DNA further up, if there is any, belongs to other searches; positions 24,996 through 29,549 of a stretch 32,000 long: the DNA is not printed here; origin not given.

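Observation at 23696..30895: SOS-boxed operon DUF6504-like / HEPN-like / DnaE2 / DinB: candidate non-canonical mutasome lacking ImuA'/ImuB in cis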

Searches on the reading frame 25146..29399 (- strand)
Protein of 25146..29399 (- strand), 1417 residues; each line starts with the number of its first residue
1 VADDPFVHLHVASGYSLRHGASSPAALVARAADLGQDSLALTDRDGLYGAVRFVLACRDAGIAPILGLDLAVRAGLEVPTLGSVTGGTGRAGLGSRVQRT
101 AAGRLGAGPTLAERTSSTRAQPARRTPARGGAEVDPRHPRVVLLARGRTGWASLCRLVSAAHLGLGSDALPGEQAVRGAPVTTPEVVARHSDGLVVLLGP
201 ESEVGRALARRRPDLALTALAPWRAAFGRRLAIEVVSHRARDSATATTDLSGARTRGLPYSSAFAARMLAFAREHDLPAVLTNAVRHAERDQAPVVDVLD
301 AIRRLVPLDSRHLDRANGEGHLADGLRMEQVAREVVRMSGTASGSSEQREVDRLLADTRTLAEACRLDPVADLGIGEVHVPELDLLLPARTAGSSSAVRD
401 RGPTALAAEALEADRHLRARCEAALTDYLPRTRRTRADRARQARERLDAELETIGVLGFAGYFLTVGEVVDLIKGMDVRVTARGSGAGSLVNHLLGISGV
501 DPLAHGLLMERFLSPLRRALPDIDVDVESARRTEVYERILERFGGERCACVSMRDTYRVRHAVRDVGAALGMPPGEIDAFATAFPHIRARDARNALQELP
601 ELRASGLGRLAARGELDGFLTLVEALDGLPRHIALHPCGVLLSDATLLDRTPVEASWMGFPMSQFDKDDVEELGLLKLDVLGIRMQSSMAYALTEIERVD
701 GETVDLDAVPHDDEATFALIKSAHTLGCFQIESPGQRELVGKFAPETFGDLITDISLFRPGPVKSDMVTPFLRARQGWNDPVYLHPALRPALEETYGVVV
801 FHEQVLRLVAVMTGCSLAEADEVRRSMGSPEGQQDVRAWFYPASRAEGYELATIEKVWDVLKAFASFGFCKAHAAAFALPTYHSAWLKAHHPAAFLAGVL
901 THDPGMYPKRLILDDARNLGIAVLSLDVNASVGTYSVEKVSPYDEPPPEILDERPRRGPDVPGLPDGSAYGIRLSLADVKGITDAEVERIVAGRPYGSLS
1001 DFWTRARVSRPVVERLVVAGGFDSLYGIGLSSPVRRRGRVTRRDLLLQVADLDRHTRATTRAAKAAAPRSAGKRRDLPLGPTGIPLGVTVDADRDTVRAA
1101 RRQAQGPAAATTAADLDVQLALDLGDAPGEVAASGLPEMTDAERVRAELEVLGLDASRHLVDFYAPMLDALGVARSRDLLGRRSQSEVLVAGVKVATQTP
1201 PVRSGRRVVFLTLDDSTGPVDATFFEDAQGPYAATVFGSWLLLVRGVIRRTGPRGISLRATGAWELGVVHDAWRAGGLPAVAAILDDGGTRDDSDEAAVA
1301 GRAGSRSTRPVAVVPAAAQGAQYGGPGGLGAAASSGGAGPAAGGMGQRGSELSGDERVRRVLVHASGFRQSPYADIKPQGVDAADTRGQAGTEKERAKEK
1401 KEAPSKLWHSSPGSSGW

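Call 6: search_protein_families(library=pfam, proteins=[window:25146-29399:-], max_evalue=0.01)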
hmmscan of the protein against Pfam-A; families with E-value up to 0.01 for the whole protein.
window:25146-29399:- (1417 aa): 5 families
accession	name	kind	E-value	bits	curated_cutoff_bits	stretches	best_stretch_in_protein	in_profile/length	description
PF07733.18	DNA_pol3_alpha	-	2.7e-64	217.7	23.9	1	417-682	3-260/260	Bacterial DNA polymerase III alpha NTPase domain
PF17657.6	DNA_pol3_finger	-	7.1e-44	149.5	22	1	688-831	4-146/166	Bacterial DNA polymerase III alpha subunit finger domain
PF02811.25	PHP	-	2.6e-24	86.8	26.4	1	8-238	1-164/164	PHP domain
PF14579.12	HHH_6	-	2.4e-13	50.5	25.6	1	920-1025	1-83/90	Helix-hairpin-helix motif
PF01336.31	tRNA_anti-codon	-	1.3e-07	31.8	27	1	1188-1262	1-71/75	OB-fold nucleic acid binding domain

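Call 7: search_protein_families(library=ncbifam, proteins=[window:25146-29399:-], max_evalue=0.01)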
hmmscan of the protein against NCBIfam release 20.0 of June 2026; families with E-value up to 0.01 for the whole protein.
window:25146-29399:- (1417 aa): 14 families
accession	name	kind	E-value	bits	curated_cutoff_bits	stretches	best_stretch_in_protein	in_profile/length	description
NF004226.0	PRK05673.1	equivalog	2.4e-188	628.5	1002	2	3-1026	3-885/1146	DNA polymerase III subunit alpha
NF004225.0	PRK05672.1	subfamily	1.1e-184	616.3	939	3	398-1026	274-872/1047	error-prone DNA polymerase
TIGR00594.1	polc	superfamily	2.7e-163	545.5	434.35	3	140-1025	84-881/1022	DNA polymerase III subunit alpha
NF005298.0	PRK06826.1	equivalog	1.9e-143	479.6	1260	3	135-1026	84-883/1151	DNA polymerase III subunit alpha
NF005377.0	PRK06920.1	equivalog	1.6e-115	387.1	1806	2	410-939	277-797/1108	DNA polymerase III subunit alpha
NF005617.0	PRK07374.1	equivalog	3.1e-108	363.2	1653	2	413-935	301-826/1170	DNA polymerase III subunit alpha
NF005516.0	PRK07135.1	equivalog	9e-98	328.6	1084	2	431-932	241-742/974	DNA polymerase III DnaE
NF005582.0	PRK07279.1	equivalog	4.1e-94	316.4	1279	2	412-929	237-735/1033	DNA polymerase III subunit alpha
NF004550.0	PRK05898.1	equivalog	1.9e-88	297.8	1182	2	410-937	224-743/971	DNA polymerase III subunit alpha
NF007079.0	PRK09532.1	equivalog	4.8e-77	260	1525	2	414-869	300-776/876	DNA polymerase III subunit alpha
NF001688.0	PRK00448.1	equivalog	3.5e-12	44.7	873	0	7-71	339-403/1445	PolC-type DNA polymerase III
NF005616.0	PRK07373.1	equivalog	2.9e-10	39.3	646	1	864-932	33-102/449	DNA polymerase III subunit alpha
TIGR01405.1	polC_Gram_pos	equivalog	6.1e-10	37.4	1043.45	0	868-902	1036-1070/1211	DNA polymerase III subunit alpha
NF041577.1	nside_bi_sphtase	equivalog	5.3e-05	22.5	400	1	8-73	5-68/276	3',5'-nucleoside bisphosphate phosphatase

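Call 35: search_dna_similar(query=window:25146-29399:-, collection=plasmids, mode=protein, max_rows=25)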
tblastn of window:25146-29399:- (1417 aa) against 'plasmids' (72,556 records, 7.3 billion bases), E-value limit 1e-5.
Records with a match: 2322; places in all: 2467; records where one place covers at least 80% of the query: 88.
Best place of each record, by identity: <60% 2322.
By first word of the organism name: Klebsiella 347; Escherichia 230; Burkholderia 154; Streptomyces 151; Rhizobium 150; Acinetobacter 150; Ralstonia 136; Agrobacterium 130; Enterobacter 93; Bacillus 67; and 169 more.
By predicted mobility (MOB-suite, as given by PLSDB): non-mobilizable 1526; conjugative 453; mobilizable 343.
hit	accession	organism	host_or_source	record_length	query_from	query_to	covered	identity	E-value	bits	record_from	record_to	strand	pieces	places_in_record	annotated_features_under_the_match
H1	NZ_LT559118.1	Nonomuraea gerenzanensis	-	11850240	5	1302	85%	49.3%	0e+0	1011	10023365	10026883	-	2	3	none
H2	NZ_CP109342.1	Streptomyces anulatus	-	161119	7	1416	94%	43.4%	0e+0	802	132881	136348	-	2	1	dnaE: DNA polymerase III subunit alpha | hypothetical protein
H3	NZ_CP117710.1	Streptomyces sp. MMBL 11-1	marine sponge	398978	6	1285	83%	48.4%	0e+0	897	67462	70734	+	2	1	dnaE: DNA polymerase III subunit alpha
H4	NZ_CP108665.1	Streptomyces globisporus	-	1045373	6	1285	83%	47.9%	0e+0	902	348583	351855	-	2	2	record has no annotation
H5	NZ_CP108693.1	Streptomyces anulatus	-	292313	7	1305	86%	44.9%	0e+0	802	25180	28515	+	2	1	dnaE: DNA polymerase III subunit alpha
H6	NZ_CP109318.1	Streptomyces anulatus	-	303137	7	1285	85%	45.6%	0e+0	790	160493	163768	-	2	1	dnaE: DNA polymerase III subunit alpha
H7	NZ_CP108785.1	Embleya sp. NBC_00888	-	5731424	2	1285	85%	45.2%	0e+0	793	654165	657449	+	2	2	none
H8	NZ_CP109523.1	Streptomyces anulatus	-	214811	7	1285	85%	45.4%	0e+0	788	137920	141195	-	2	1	dnaE: DNA polymerase III subunit alpha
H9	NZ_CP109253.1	Streptomyces anulatus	-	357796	8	1285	85%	45.4%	0e+0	803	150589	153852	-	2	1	dnaE: DNA polymerase III subunit alpha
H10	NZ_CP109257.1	Streptomyces anulatus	-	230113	8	1285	85%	45.4%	0e+0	802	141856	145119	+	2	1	dnaE: DNA polymerase III subunit alpha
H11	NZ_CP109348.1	Streptomyces anulatus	-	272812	8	1285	85%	45.3%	0e+0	800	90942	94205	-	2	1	dnaE: DNA polymerase III subunit alpha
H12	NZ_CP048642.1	Streptomyces aureoverticillatus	soil-fungus,soil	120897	6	1290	85%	45.0%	0e+0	812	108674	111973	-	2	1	dnaE: DNA polymerase III subunit alpha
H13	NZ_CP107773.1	Streptomyces sp. NBC_00582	-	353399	6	1285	85%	45.0%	0e+0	829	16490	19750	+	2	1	dnaE: DNA polymerase III subunit alpha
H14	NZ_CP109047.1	Streptomyces sp. NBC_00637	-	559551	6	1266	79%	48.7%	0e+0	852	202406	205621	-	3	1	dnaE: DNA polymerase III subunit alpha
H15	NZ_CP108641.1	Streptomyces anulatus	-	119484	7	1285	85%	45.2%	0e+0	790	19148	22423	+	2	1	dnaE: DNA polymerase III subunit alpha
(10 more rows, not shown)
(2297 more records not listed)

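Call 39: search_dna_similar(query=window:25146-29399:-, collection=plasmids, mode=protein, max_rows=60, rows=spread)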
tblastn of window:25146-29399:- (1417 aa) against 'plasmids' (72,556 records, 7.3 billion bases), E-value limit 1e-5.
Records with a match: 2322; places in all: 2467; records where one place covers at least 80% of the query: 88.
Best place of each record, by identity: <60% 2322.
By first word of the organism name: Klebsiella 347; Escherichia 230; Burkholderia 154; Streptomyces 151; Rhizobium 150; Acinetobacter 150; Ralstonia 136; Agrobacterium 130; Enterobacter 93; Bacillus 67; and 169 more.
By predicted mobility (MOB-suite, as given by PLSDB): non-mobilizable 1526; conjugative 453; mobilizable 343.
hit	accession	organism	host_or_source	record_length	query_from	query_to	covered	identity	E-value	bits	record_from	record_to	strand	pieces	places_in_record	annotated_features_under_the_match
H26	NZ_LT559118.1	Nonomuraea gerenzanensis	-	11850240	5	1302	85%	49.3%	0e+0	1011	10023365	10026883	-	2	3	none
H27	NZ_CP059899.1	Streptomyces sp. M54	Paper wasp,inmature insects,pupae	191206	8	1288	85%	44.2%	0e+0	804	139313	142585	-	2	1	dnaE: DNA polymerase III subunit alpha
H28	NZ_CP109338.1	Streptomyces sp. NBC_00455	-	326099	12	1277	84%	43.7%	0e+0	796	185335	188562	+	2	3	dnaE: DNA polymerase III subunit alpha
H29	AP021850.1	Deinococcus grandis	-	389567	141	1025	62%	31.1%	1e-88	327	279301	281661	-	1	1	dnaE2_1: error-prone DNA polymerase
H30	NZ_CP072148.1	Rhizobium sp. K1/93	Himalayan blackberry,cell culture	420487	271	1022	53%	31.6%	2e-84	314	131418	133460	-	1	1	error-prone DNA polymerase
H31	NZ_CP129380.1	Rhizobium sp. SSA_523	single cell,Sea water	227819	271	1022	53%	31.1%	1e-82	308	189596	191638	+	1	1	error-prone DNA polymerase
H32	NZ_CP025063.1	Roseomonas mucosa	Homo sapiens,Clinical, healthy, human ...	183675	454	1030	41%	37.7%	9e-83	309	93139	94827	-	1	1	error-prone DNA polymerase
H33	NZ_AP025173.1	Cupriavidus sp. P-10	-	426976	457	1053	42%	34.5%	2e-83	311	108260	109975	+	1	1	error-prone DNA polymerase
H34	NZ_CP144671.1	Sphingomonas sp. gentR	other,gentamicin working solution ...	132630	454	1025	40%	35.3%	2e-87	323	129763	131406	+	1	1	error-prone DNA polymerase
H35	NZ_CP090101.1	Rhizobium leguminosarum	Trifolium pratense,Cell culture,Plant ...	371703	454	1022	40%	35.3%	2e-85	318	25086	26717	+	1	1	error-prone DNA polymerase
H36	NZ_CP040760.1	Paracoccus liaowanqingii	Tibetan antelope,cell culture,feces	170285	454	1022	40%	35.0%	7e-80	300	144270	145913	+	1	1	error-prone DNA polymerase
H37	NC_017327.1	Sinorhizobium meliloti SM11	-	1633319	454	1022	40%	34.8%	9e-84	312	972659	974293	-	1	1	none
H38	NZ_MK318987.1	Rhizobium rhizogenes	-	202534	454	1022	40%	34.7%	7e-82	306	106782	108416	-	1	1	error-prone DNA polymerase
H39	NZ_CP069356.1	Microvirga sp. VF16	Vachellia farnesiana,Cell culture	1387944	454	1025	40%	34.4%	3e-86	320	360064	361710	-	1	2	none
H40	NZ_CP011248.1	Agrobacterium tumefaciens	Achillea ptarmica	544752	454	1022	40%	34.5%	9e-85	315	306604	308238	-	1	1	error-prone DNA polymerase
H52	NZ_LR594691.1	Variovorax sp. WDL1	linuron-contaminated soil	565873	452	1008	39%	33.3%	5e-78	294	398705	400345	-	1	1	error-prone DNA polymerase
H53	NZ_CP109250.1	Streptomyces cellulosae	-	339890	454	1016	40%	32.0%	3e-70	269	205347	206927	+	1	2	error-prone DNA polymerase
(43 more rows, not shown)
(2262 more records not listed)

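Call 41: get_annotated_region(hit=H53, flank=6000)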
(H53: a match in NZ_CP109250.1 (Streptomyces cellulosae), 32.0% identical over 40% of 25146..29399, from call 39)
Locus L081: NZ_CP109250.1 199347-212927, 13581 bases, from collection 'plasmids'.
description: Streptomyces cellulosae strain NBC 01657 plasmid unnamed1, complete sequence
organism: Streptomyces cellulosae (NCBI taxid 1968)
taxonomy: Bacteria; Actinomycetota; Actinomycetes; Kitasatosporales; Streptomycetaceae; Streptomyces; Streptomyces cellulosae
host: -; source: -; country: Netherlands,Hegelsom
typing (MOB-suite, as given by PLSDB): non-mobilizable
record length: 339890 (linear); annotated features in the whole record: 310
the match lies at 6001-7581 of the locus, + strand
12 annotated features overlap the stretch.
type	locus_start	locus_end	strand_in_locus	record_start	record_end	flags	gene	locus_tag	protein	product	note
CDS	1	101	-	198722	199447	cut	-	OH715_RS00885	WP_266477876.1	A24 family peptidase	-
CDS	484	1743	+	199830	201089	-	-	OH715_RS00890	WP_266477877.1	DUF2637 domain-containing protein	-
CDS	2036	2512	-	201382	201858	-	-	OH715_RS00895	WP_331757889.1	hypothetical protein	-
CDS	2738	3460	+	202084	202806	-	-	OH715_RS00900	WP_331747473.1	hypothetical protein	-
CDS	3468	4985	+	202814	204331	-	-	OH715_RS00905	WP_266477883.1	DNA polymerase Y family protein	-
CDS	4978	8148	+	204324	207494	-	-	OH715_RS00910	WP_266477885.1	error-prone DNA polymerase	GO:0006260 - DNA replication [Evidence IEA]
CDS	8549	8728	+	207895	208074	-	-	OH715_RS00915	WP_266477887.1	hypothetical protein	-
CDS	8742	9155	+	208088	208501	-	-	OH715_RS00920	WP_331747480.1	hypothetical protein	-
CDS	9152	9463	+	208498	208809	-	-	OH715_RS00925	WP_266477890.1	type II toxin-antitoxin system PemK/MazF family toxin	-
CDS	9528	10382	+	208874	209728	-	-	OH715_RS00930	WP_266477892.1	Ku protein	GO:0006303 - double-strand break repair via nonhomologous end joining [Evidence IEA]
CDS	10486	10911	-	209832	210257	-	-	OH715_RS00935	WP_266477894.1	hypothetical protein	-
CDS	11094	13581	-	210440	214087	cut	-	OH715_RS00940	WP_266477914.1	LysM peptidoglycan-binding domain-containing protein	-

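Call 42: get_annotated_region(hit=H40, flank=5000)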
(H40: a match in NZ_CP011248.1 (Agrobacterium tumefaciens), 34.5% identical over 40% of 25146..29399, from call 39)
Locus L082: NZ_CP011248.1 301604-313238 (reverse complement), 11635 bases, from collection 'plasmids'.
description: Agrobacterium tumefaciens strain Ach5 plasmid pAt, complete sequence
organism: Agrobacterium tumefaciens (NCBI taxid 358)
taxonomy: Bacteria; Pseudomonadota; Alphaproteobacteria; Hyphomicrobiales; Rhizobiaceae; Agrobacterium; Agrobacterium tumefaciens
host: -; source: Achillea ptarmica; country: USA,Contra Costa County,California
typing (MOB-suite, as given by PLSDB): conjugative; relaxase MOBQ; mating-pair formation MPF_T
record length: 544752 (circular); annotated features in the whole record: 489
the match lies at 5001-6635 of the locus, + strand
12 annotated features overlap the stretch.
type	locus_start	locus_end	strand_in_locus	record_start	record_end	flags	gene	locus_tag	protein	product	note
CDS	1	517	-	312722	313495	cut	-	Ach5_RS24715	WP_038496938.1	SOS response-associated peptidase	GO:0018142 - obsolete protein-DNA covalent cross-linking [Evidence IEA]; GO:0009432 - SOS response [Evidence IEA]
CDS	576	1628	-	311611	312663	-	ligD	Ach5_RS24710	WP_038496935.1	non-homologous end-joining DNA ligase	GO:0006310 - DNA recombination [Evidence IEA]; GO:0006281 - DNA repair [Evidence IEA]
CDS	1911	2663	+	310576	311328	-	-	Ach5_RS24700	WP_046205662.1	ImuA family protein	-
CDS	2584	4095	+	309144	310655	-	-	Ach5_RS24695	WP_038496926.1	DNA polymerase Y family protein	-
CDS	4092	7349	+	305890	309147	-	-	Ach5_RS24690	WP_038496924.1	error-prone DNA polymerase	GO:0006260 - DNA replication [Evidence IEA]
CDS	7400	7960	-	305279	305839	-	-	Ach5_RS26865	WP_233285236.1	DUF3800 domain-containing protein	-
CDS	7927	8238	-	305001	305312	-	-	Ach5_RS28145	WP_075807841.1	DUF3800 domain-containing protein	-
CDS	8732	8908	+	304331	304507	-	-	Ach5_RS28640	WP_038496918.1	hypothetical protein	-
CDS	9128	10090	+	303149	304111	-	-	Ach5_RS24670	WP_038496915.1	DUF3991 and toprim domain-containing protein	-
CDS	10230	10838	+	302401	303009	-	-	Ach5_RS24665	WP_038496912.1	DUF1419 domain-containing protein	-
CDS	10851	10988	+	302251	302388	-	-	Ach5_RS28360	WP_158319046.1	hypothetical protein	-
CDS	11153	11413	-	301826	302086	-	-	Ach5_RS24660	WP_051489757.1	hypothetical protein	-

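Call 43: search_protein_families(library=pfam, proteins=[L081:3468-4985:+, L082:2584-4095:+, L081:2738-3460:+], max_evalue=10)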
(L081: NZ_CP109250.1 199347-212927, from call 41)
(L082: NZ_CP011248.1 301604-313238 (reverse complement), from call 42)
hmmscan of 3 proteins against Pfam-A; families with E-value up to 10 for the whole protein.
L081:3468-4985:+ (505 aa): 2 families
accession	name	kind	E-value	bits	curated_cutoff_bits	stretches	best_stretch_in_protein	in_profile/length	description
PF00817.25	IMS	-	8.9e-14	52.1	23.2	1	22-145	20-147/148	impB/mucB/samB family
PF08402.16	TOBE_2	-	0.27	11.8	21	1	324-383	1-49/76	TOBE domain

L082:2584-4095:+ (503 aa): 3 families
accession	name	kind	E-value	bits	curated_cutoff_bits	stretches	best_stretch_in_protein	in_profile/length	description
PF00817.25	IMS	-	4.5e-12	46.5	23.2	1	18-150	12-143/148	impB/mucB/samB family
PF11799.13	IMS_C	-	0.00021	22.1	20.7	1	244-344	6-102/109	impB/mucB/samB family C-terminal domain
PF20114.4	DUF6504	-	0.013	16.1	24.2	1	427-481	25-78/103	Domain of unknown function (DUF6504)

L081:2738-3460:+ (240 aa): 0 families
